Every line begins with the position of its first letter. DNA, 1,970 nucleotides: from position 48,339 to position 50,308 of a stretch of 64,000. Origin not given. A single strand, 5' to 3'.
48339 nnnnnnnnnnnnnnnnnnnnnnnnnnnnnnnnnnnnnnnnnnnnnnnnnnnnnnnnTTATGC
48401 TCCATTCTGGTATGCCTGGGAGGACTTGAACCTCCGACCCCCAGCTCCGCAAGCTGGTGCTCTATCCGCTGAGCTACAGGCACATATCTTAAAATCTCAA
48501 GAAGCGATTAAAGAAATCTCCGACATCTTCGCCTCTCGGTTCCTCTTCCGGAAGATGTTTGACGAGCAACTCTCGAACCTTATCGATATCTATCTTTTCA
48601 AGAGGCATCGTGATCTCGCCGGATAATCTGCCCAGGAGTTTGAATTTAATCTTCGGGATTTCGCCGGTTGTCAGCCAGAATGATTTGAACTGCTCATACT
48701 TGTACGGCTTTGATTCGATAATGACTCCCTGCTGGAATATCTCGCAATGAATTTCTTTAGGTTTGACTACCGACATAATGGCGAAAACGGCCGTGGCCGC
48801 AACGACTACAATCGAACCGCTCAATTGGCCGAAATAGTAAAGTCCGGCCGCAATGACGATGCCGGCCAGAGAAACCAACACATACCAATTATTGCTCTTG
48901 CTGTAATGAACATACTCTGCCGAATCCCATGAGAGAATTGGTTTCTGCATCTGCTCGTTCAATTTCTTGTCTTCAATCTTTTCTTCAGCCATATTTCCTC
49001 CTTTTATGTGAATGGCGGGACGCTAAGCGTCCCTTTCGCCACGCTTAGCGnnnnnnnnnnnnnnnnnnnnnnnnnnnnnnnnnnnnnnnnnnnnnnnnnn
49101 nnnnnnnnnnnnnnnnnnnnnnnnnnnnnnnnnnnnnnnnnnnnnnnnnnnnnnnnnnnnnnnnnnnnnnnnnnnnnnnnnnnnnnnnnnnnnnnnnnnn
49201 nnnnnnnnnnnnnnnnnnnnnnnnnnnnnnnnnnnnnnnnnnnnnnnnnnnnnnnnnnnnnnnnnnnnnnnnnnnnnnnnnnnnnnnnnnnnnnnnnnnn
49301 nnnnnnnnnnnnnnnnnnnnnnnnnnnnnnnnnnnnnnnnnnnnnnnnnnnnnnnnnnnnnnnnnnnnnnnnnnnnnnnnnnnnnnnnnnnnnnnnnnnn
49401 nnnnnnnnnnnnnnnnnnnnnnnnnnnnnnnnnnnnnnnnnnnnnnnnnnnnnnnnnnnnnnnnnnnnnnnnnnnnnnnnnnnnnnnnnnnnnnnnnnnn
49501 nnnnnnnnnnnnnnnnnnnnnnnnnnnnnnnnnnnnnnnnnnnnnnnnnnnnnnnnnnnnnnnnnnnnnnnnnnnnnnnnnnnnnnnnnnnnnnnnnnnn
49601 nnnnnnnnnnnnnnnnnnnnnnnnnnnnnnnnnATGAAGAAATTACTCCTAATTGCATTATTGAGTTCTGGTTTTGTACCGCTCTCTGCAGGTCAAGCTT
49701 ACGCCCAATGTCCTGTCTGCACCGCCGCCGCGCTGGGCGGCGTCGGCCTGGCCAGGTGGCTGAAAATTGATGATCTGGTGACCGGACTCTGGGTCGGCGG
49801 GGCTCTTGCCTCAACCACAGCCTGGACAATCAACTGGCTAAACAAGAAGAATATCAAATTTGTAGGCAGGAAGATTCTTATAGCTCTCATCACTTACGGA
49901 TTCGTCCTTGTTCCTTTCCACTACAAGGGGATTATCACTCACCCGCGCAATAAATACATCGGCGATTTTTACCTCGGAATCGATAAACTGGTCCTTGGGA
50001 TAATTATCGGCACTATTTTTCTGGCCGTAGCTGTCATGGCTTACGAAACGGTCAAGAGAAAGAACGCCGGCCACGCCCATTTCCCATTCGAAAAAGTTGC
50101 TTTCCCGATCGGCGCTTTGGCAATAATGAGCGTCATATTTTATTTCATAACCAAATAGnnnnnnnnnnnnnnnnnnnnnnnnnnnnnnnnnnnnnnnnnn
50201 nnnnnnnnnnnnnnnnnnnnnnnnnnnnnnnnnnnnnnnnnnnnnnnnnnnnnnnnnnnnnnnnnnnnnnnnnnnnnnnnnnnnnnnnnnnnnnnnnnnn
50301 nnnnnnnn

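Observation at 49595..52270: Small accessory island downstream of the tRNA genes: promoter-driven two-gene unknown cassette, RhuM-Fic, GC-rich ORF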

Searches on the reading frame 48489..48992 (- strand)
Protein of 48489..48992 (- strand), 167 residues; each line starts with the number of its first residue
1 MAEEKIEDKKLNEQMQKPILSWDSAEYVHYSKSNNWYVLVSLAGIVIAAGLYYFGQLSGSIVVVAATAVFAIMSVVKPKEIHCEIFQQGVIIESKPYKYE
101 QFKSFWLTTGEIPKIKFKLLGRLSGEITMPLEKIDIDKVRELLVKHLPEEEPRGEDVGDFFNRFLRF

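Call 7: search_protein_families(library=pfam, proteins=[window:48489-48992:-], max_evalue=1)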
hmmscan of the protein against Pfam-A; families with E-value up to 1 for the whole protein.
window:48489-48992:- (167 aa): 1 family
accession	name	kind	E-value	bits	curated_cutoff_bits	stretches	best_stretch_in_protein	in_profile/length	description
PF18923.6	DUF5673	-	0.062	13.7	26.7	1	83-145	3-63/66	Domain of unknown function (DUF5673)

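Call 9: search_protein_families(library=ncbifam, proteins=[window:48489-48992:-], max_evalue=1)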
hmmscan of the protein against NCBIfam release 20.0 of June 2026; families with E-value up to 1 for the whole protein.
window:48489-48992:- (167 aa): 0 families

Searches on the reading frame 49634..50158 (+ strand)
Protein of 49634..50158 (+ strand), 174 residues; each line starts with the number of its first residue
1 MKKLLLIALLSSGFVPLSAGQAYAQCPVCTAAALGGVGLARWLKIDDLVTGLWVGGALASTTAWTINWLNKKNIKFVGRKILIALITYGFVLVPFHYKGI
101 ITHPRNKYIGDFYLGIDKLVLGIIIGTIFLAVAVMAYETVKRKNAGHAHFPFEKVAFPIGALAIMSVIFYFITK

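Call 7: search_protein_families(library=pfam, proteins=[window:49634-50158:+], max_evalue=1)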
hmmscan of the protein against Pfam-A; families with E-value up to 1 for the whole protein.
window:49634-50158:+ (174 aa): 1 family
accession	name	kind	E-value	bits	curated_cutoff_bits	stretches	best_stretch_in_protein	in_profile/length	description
PF06664.17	WLS-like_TM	-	0.062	13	28.3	1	71-173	104-210/247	Wntless-like, transmembrane domain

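Call 9: search_protein_families(library=ncbifam, proteins=[window:49634-50158:+], max_evalue=1)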
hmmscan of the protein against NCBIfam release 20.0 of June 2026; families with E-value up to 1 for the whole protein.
window:49634-50158:+ (174 aa): 1 family
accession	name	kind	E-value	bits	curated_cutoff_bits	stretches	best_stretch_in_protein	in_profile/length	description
NF047882.1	PA0050_fam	equivalog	0.43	10.8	45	1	1-28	1-24/45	PA0050 family protein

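Call 10: search_protein_families(library=padloc, proteins=[window:49634-50158:+], max_evalue=1)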
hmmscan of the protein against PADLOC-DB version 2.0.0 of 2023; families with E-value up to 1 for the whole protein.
window:49634-50158:+ (174 aa): 0 families

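Call 12: find_homologous_proteins(query=window:49634-50155:+)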
Query window:49634-50155:+ (174 aa): 620 proteins with E <= 0.001 among 6832 candidates; the best 120 are listed.
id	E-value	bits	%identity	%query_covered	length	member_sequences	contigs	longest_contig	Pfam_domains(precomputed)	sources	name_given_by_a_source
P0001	1.2e-108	379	100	100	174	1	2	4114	-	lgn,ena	-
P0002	3.5e-90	319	83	100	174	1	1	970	-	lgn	-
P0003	7.2e-72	259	71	91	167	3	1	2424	-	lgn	-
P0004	7.9e-68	246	73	89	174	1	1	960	-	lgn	-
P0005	1.6e-67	245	72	89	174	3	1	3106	-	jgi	-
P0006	8.3e-65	236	64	99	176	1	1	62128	-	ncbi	-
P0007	3.8e-64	234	61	100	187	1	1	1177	-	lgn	-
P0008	2.4e-61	225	65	91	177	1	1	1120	-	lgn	-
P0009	1.7e-52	196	57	100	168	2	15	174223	-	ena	-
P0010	2.3e-52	196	58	95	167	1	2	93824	-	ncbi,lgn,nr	ncbi:MAG: hypothetical protein NTW66_04395 [Candidatus Magasanikbacteria bacterium]|nr:hypothetical 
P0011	3.3e-51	192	57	91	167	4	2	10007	-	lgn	-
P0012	1.7e-50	189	57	87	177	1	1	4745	-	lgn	-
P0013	3.5e-50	188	55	100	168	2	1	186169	-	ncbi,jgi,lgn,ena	ncbi:MAG: hypothetical protein WC457_03660 [Patescibacteria group bacterium]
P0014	8.9e-50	187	52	91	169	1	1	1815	-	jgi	jgi:hypothetical protein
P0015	2.3e-49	186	53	100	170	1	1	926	-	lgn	-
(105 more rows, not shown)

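Call 29: search_solved_structures(query=A2, max_evalue=10, show_alignments=2)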
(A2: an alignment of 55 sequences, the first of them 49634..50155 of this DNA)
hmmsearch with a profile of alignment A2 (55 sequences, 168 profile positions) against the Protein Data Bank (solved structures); distinct sequences matched with E-value up to 10: 0.

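Call 34: predict_structure(alignment_id=A2)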
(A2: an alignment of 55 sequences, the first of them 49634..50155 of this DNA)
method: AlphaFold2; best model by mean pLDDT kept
length: 174 residues; sequences in the alignment: 55
mean_pLDDT: 88.1   pTM: 0.77
mean pLDDT of the five models: 88.1, 87.2, 85.9, 85.5, 84.2
residues with pLDDT >= 90: 101; 70-90: 65; 50-70: 8; < 50: 0
segments of 3 or more residues with pLDDT < 50: none
pLDDT, mean of each block of 10 residues (from residue 1): 87 76 69 82 88 94 91 92 95 89 77 85 96 96 95 93 95 86
secondary structure, 60 per line:
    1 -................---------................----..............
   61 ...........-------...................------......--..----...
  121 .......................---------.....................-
elements in order: H2-17 H27-42 H47-71 H79-97 H104-107 H118-143 H153-173

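Call 37: fold_search(model_id=the predicted structure, library=pdb)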
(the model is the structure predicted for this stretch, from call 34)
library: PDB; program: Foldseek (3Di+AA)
matches with E <= 10: 148; with E <= 0.001: 0
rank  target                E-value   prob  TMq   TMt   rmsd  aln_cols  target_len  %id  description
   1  7qsk_J                4.9e-01  0.18  0.23  0.23  15.3       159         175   15  Bovine complex I in lipid nanodisc, Active-Q10 (released 2022-05-25)
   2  7v2c_m                1.2e+00  0.11  0.23  0.23  15.6       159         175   14  Active state complex I from Q10 dataset (released 2022-03-02)
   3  9bwd_m                1.3e+00  0.11  0.23  0.23  14.9       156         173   15  Cryo-EM structure of respiratory supercomplex I (released 2025-08-06)
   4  5gpn_k                1.3e+00  0.12  0.22  0.26  13.9       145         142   17  Architecture of mammalian respirasome (released 2017-04-05)
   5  2nq2_A                1.6e+00  0.08  0.21  0.16  14.4       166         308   18  An inward-facing conformation of a putative metal-chelate type ABC transporter. (released 2007-01-02)
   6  7xy6_R                1.6e+00  0.08  0.21  0.14  17.6       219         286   17  Adenosine receptor bound to an agonist in complex with G protein obtained by cryo-EM (released 2023-05-03)
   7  8e9h_J                1.7e+00  0.15  0.27  0.21  14.5       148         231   14  Mycobacterial respiratory complex I, fully-inserted quinone (released 2022-10-12)
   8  9i1x_A                1.8e+00  0.18  0.33  0.28  12.3       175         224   14  Crystal structure of the E. coli TetR family regulator CecR (released 2025-11-26)
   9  2nq2_B                1.9e+00  0.08  0.21  0.15  14.5       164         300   17  An inward-facing conformation of a putative metal-chelate type ABC transporter. (released 2007-01-02)
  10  1t33_B                2.0e+00  0.21  0.33  0.29   7.6       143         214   15  Structural Genomics, The crystal structure of a putative transcriptional repressor (TetR/AcrR family) from Salmonella  (released 2004-08-03)
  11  8hao_R                2.0e+00  0.18  0.32  0.17  11.6       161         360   16  Human parathyroid hormone receptor-1 dimer (released 2022-12-21)
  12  8uca_6                2.1e+00  0.16  0.24  0.25   9.3       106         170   21  Formation of I2+III2 supercomplex rescues respiratory chain defects (released 2025-01-15)
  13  8wg8_R                2.1e+00  0.13  0.27  0.19  11.8       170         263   19  Cryo-EM structures of peptide free and Gs-coupled GCGR (released 2024-03-06)
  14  8fls_R                2.2e+00  0.18  0.32  0.17  12.0       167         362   12  Human PTH1R in complex with Abaloparatide and Gs (released 2023-04-26)
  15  9i1x_B                2.6e+00  0.14  0.32  0.28  12.3       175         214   14  Crystal structure of the E. coli TetR family regulator CecR (released 2025-11-26)
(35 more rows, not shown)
